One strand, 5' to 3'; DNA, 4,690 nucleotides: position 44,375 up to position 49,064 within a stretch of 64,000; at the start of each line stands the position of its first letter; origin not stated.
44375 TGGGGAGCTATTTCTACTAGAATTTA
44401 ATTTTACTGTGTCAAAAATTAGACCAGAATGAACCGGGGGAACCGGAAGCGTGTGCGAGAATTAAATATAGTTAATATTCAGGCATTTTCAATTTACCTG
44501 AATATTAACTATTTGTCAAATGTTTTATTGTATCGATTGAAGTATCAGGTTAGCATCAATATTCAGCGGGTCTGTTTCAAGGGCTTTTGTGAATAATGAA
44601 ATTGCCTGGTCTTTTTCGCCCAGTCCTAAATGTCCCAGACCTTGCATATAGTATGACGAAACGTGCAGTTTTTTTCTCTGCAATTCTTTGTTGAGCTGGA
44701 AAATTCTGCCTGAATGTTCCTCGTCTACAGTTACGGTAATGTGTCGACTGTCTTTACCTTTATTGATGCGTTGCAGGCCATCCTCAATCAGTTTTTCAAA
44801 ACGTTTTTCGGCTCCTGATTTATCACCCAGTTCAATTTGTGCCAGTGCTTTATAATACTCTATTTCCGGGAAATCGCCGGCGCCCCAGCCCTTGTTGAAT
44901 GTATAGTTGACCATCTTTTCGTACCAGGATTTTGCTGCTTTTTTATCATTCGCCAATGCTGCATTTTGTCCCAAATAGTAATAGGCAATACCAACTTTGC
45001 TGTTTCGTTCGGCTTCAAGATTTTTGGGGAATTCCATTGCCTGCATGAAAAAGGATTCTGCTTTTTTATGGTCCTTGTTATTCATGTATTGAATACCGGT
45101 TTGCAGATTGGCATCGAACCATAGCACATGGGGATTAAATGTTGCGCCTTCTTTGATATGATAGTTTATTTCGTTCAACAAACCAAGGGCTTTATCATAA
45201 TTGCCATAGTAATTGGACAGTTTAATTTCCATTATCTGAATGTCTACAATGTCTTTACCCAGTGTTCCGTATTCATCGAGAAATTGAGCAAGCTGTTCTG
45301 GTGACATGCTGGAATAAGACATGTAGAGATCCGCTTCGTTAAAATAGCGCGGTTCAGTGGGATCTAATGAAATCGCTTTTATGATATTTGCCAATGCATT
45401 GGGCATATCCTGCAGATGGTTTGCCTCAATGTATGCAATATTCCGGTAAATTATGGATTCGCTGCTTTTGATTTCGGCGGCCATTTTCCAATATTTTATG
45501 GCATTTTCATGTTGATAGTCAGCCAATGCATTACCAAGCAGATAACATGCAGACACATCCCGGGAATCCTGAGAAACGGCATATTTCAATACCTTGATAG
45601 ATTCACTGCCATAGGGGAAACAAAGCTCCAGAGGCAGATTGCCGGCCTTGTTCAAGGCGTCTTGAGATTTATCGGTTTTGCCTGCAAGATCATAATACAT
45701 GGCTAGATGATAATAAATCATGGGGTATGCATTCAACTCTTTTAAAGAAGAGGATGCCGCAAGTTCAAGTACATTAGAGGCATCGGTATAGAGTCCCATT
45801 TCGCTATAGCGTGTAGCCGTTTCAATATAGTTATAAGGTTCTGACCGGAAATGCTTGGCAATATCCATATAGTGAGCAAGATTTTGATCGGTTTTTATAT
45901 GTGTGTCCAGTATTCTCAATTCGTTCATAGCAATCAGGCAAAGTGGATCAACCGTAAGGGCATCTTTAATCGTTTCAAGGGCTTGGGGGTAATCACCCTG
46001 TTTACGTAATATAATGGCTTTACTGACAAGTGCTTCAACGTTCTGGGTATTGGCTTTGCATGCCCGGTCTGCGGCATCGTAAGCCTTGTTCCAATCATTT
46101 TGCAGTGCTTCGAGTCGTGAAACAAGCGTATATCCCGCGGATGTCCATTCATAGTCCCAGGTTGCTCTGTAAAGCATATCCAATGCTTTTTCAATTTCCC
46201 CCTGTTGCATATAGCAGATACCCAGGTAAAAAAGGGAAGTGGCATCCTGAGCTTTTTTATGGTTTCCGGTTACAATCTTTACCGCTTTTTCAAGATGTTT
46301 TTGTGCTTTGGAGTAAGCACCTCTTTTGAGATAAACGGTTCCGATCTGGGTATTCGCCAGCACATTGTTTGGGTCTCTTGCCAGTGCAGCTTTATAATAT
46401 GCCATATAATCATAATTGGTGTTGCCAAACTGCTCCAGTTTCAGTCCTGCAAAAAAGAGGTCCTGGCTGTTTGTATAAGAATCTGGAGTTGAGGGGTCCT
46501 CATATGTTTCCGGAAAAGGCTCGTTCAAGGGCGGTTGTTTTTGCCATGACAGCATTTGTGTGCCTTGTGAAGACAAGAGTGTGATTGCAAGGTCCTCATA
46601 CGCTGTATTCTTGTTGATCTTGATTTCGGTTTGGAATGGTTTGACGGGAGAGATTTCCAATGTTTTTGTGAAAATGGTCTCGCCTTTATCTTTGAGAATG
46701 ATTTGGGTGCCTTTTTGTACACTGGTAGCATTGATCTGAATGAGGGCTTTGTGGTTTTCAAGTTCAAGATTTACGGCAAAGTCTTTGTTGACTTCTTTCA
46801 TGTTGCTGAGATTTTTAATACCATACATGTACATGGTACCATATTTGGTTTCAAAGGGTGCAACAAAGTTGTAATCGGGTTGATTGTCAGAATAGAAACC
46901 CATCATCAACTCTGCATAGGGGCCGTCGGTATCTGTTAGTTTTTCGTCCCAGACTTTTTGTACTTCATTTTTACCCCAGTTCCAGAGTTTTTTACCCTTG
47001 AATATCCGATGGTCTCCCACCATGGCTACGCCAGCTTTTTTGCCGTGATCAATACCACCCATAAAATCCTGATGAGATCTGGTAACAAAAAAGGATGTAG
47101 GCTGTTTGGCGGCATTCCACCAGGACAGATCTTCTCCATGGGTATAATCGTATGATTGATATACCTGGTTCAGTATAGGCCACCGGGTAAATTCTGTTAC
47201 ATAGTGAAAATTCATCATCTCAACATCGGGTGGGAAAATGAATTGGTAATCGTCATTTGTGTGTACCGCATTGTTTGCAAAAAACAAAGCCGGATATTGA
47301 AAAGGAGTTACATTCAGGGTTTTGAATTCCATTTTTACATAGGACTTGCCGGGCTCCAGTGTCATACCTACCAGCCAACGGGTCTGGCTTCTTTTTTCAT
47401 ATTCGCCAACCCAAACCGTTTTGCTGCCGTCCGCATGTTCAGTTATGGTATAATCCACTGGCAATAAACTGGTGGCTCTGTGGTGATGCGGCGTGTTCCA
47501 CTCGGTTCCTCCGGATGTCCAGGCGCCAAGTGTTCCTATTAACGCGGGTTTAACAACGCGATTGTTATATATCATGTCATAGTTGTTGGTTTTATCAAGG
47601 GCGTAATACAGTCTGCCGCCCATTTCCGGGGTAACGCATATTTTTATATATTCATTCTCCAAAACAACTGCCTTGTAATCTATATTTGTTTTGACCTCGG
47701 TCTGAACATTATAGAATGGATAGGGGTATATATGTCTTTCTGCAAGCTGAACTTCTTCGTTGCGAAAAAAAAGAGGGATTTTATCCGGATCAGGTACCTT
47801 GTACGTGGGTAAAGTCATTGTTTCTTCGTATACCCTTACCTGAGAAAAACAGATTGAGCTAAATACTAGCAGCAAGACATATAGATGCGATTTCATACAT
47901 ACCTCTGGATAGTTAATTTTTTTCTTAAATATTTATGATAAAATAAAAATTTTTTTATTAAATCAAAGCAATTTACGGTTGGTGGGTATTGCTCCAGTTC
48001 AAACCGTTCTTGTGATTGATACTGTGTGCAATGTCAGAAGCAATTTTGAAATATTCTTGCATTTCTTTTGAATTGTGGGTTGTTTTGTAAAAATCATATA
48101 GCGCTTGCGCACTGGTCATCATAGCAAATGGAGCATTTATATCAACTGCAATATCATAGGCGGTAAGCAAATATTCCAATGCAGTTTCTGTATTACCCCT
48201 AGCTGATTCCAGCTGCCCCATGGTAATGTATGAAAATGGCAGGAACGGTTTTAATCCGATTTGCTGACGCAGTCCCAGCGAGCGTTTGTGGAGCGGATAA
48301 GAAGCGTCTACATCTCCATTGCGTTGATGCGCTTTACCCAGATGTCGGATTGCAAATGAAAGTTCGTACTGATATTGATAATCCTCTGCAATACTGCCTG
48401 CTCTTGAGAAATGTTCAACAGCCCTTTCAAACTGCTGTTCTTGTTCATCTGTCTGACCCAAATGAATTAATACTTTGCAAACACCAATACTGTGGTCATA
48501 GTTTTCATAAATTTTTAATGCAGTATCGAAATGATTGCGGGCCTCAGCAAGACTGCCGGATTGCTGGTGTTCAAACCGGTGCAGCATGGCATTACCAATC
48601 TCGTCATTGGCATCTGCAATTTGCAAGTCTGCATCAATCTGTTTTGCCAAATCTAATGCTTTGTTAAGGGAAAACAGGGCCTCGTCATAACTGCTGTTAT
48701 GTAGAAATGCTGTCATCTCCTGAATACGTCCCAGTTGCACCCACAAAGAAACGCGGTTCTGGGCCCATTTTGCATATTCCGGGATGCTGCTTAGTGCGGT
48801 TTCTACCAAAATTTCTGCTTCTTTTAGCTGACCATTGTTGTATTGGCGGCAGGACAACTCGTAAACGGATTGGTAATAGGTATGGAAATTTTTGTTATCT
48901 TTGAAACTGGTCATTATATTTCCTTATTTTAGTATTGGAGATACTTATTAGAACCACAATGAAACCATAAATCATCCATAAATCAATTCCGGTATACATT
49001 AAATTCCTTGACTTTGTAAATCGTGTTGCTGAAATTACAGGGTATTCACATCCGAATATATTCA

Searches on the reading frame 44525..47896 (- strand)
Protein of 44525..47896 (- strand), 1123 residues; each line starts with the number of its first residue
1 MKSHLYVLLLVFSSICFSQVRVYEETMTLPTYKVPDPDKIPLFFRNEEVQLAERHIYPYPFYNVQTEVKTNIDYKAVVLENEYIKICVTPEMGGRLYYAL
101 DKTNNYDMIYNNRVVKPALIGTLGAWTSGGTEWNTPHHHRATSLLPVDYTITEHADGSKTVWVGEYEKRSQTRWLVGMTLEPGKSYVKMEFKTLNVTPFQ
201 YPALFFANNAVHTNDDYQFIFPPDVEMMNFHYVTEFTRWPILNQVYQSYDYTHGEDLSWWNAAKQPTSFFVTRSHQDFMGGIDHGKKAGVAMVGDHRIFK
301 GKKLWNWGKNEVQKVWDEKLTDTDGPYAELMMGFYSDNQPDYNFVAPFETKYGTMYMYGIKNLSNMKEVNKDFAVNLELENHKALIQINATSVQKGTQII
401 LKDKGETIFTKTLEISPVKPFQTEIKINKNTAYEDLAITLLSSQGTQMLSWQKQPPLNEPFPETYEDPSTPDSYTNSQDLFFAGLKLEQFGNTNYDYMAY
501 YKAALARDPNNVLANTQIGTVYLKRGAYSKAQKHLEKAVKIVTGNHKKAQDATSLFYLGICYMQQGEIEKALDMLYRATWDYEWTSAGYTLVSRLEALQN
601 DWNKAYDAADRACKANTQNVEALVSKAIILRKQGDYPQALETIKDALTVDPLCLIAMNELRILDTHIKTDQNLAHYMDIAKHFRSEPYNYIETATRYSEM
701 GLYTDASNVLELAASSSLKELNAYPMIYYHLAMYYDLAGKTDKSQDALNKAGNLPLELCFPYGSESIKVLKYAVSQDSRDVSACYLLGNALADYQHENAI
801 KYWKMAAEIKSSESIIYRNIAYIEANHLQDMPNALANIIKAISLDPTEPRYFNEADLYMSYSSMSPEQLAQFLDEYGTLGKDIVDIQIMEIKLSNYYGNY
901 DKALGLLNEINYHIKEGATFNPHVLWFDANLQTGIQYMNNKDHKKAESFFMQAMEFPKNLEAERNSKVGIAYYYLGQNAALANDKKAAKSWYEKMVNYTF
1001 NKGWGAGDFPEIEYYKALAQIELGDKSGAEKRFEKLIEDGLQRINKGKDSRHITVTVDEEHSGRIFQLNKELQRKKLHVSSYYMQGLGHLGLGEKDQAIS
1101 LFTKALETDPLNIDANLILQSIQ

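Call 9: search_protein_families(library=pfam, proteins=[window:44525-47896:-], max_evalue=0.01)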
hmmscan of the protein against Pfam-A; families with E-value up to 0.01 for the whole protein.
window:44525-47896:- (1123 aa): 22 families
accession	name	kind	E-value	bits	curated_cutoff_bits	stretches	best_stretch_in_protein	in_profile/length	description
PF17128.10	DUF5107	-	2.2e-48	165.3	24.4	1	55-350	5-292/310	Domain of unknown function (DUF5107)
PF07719.23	TPR_2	-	3.9e-27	92.5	27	1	1081-1112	3-34/34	Tetratricopeptide repeat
PF13424.12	TPR_12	-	4.3e-23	81.7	30.1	2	515-578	6-71/77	Tetratricopeptide repeat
PF00515.34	TPR_1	-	6.1e-20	70.6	27.8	2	553-578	2-27/34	Tetratricopeptide repeat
PF14559.12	TPR_19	-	2.8e-15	56.8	25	1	499-540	12-53/68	Tetratricopeptide repeat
PF13428.12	TPR_14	-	3.3e-15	55.5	23.5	0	621-657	2-38/44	Tetratricopeptide repeat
PF13432.12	TPR_16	-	2.3e-14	53.9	32.7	1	518-578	3-57/65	Tetratricopeptide repeat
PF13431.12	TPR_17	-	1.8e-12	46.9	24.4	1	500-533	1-34/34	Tetratricopeptide repeat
PF13181.12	TPR_8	-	1.5e-11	43.9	25.7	0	1080-1110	2-32/34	Tetratricopeptide repeat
PF13176.12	TPR_7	-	7.2e-10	38.6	27.9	0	622-651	1-32/36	Tetratricopeptide repeat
PF13174.12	TPR_6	-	1.1e-08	35.6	26.3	0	554-582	2-30/33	Tetratricopeptide repeat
PF25062.1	ARM_TT21_N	-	1e-06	29.1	40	1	531-657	81-205/222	Tetratricopeptide repeat protein 21 N-terminal ARM repeat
PF12895.13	ANAPC3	-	1.9e-06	28.5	27.2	1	599-646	2-49/82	Anaphase-promoting complex, cyclosome, subunit 3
PF23914.1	TPR_CcmH_CycH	-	2.9e-06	27.6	42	0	546-645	44-146/158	Cytochrome c-type biogenesis protein H TPR domain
PF25064.1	ARM_TT21_5th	-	1.6e-05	25.6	27.8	1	498-587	21-107/117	TT21 fifth ARM repeats domain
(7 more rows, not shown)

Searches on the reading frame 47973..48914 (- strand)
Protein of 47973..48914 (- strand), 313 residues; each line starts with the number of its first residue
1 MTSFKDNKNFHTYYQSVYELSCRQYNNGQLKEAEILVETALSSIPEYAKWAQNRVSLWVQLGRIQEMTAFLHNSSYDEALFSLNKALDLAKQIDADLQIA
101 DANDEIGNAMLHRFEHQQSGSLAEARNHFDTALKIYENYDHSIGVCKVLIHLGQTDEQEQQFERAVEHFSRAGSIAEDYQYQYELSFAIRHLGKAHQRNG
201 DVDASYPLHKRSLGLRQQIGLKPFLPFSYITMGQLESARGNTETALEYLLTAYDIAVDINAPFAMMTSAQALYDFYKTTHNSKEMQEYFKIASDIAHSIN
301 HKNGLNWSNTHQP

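Call 38: search_protein_families(library=pfam, proteins=[window:47973-48914:-], max_evalue=0.0001)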
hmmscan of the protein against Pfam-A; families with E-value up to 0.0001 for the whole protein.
window:47973-48914:- (313 aa): 9 families
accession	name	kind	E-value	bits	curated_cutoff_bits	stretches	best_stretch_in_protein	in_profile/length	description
PF13424.12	TPR_12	-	1.7e-19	70.2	30.1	2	190-256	7-75/77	Tetratricopeptide repeat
PF07719.23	TPR_2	-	1.4e-15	56.4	27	0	147-178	2-33/34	Tetratricopeptide repeat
PF00515.34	TPR_1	-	1.8e-08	34.3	27.8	0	69-90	10-31/34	Tetratricopeptide repeat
PF13428.12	TPR_14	-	2.6e-08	34.2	23.5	0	149-170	11-32/44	Tetratricopeptide repeat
PF17874.7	TPR_MalT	-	6.6e-08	32.6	45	1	119-292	14-187/336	MalT-like TPR region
PF13181.12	TPR_8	-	2.4e-06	27.7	25.7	0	149-172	4-27/34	Tetratricopeptide repeat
PF14559.12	TPR_19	-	5.2e-06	27.1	25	0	118-166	3-52/68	Tetratricopeptide repeat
PF13374.12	TPR_10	-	9.8e-06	25.9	27.5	0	116-137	12-33/42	Tetratricopeptide repeat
PF13176.12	TPR_7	-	4.3e-05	23.7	27.9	0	189-218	2-31/36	Tetratricopeptide repeat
